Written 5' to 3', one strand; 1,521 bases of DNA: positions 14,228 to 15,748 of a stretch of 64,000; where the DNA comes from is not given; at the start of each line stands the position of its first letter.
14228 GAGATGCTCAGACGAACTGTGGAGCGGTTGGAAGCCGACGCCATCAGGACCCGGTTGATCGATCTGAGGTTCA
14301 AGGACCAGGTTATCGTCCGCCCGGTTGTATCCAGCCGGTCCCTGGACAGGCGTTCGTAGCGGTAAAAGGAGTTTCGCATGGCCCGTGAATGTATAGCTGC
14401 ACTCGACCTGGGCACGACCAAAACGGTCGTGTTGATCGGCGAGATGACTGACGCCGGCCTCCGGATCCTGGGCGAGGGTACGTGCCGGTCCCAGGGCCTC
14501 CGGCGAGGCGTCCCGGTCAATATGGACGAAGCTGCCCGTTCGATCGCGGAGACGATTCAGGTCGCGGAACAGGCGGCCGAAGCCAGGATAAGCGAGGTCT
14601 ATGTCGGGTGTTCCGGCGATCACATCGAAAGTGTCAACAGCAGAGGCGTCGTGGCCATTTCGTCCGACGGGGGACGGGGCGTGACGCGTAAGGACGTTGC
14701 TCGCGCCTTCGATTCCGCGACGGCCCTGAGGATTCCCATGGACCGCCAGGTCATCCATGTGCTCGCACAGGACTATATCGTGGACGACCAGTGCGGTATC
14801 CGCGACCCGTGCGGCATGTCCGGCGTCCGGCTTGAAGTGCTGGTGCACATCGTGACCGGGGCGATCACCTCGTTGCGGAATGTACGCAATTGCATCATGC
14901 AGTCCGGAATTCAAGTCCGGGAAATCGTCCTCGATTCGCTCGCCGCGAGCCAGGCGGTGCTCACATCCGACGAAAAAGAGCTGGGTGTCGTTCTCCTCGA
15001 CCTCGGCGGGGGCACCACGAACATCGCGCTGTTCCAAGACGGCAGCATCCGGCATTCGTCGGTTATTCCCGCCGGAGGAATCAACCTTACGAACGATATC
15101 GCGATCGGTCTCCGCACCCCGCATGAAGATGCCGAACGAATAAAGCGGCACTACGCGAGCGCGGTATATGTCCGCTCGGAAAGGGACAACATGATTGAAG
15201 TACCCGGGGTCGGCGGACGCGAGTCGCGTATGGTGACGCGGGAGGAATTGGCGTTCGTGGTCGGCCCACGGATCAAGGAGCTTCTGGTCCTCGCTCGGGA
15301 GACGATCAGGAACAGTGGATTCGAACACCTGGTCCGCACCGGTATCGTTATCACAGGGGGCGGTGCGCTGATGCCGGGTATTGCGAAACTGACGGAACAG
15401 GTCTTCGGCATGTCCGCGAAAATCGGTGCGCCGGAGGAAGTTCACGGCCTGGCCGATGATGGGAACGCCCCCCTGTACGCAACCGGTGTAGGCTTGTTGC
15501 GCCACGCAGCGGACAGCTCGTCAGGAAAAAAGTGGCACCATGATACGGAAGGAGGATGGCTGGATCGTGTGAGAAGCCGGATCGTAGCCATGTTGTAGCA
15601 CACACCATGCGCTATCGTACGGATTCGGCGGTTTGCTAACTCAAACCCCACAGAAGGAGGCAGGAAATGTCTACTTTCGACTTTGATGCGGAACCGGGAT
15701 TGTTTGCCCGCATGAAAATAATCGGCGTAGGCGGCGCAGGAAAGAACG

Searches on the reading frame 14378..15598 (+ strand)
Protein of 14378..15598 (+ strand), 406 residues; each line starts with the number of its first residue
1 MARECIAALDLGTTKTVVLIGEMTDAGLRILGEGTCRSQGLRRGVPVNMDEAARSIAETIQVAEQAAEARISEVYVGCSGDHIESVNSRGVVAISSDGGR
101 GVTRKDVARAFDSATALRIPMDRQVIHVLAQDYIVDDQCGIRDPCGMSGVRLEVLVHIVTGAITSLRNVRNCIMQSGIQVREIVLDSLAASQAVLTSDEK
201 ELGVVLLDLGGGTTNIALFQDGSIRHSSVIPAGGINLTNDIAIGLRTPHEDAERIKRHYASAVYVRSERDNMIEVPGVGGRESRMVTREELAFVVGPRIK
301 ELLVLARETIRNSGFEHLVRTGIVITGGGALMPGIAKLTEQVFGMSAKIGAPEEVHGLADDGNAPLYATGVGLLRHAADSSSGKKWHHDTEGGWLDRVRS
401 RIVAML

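Call 41: search_protein_families(library=pfam, proteins=[window:14378-15598:+])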
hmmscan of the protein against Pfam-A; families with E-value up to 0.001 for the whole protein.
window:14378-15598:+ (406 aa): 6 families
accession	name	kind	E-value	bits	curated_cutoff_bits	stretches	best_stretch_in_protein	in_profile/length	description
PF14450.12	FtsA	-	2.8e-44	151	31.8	2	205-372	1-127/127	Cell division protein FtsA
PF02491.25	SHS2_FTSA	-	8.8e-28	96.9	25.4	1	80-160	1-79/79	SHS2 domain inserted in FTSA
PF06723.19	MreB_Mbl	-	2.1e-11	43.7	27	1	167-350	110-304/327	MreB/Mbl protein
PF06277.17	EutA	-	8.7e-07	28.6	27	1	192-240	133-181/475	Ethanolamine utilisation protein EutA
PF11104.14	PilM_2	-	2.4e-05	23.9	27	0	175-258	147-236/340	Type IV pilus assembly protein PilM;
PF00012.26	HSP70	-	0.00021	20.1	20.6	0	169-219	152-203/599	Hsp70 protein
